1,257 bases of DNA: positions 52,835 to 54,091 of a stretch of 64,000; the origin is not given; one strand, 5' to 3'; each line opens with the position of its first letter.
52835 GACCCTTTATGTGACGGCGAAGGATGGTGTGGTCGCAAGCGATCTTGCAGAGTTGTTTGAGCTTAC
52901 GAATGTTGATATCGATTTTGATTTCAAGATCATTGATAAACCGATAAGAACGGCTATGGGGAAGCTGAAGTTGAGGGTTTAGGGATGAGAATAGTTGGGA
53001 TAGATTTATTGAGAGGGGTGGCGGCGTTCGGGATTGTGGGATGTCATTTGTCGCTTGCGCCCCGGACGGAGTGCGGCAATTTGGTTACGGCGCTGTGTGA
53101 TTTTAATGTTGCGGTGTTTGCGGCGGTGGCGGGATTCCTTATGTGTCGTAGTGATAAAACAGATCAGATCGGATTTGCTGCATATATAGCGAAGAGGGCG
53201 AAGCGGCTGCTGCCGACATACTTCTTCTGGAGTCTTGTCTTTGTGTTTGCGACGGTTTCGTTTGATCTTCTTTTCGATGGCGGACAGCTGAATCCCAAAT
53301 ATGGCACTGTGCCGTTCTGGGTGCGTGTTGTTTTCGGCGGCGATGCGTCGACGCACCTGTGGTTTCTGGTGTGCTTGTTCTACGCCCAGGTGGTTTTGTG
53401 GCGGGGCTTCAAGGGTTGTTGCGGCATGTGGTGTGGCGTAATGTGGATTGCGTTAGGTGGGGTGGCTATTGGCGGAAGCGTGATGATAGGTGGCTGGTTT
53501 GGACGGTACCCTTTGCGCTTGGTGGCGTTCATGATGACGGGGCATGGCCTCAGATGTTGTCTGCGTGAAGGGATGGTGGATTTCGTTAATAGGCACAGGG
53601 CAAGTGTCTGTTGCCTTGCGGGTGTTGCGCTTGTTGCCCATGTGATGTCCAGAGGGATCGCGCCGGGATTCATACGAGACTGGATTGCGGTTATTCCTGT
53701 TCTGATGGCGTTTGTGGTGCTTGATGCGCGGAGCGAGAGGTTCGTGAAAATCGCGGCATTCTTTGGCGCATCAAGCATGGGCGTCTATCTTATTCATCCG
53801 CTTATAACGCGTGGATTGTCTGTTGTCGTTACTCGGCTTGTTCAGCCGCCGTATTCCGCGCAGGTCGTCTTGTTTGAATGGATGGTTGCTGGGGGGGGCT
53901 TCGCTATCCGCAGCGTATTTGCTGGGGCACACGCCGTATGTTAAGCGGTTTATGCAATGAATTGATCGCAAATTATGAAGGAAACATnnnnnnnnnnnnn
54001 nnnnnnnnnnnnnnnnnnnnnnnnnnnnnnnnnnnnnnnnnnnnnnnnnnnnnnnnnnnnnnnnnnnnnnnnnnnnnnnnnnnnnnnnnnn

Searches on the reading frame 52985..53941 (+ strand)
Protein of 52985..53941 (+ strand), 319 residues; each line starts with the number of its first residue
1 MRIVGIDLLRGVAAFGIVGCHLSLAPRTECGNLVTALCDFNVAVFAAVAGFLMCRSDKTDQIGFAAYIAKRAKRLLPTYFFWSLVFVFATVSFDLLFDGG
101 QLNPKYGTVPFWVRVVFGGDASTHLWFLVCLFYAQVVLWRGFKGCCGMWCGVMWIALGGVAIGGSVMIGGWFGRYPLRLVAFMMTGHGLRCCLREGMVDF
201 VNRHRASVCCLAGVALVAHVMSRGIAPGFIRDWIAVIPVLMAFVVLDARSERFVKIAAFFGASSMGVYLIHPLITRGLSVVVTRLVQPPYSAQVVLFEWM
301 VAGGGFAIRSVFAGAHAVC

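Call 48: search_protein_families(library=pfam, proteins=[window:52985-53941:+], max_evalue=0.001)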
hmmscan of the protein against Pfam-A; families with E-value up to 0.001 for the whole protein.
window:52985-53941:+ (319 aa): 1 family
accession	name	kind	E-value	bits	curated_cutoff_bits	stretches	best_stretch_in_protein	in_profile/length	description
PF01757.29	Acyl_transf_3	-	2.1e-22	80.1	31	1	4-289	2-306/326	Acyltransferase domain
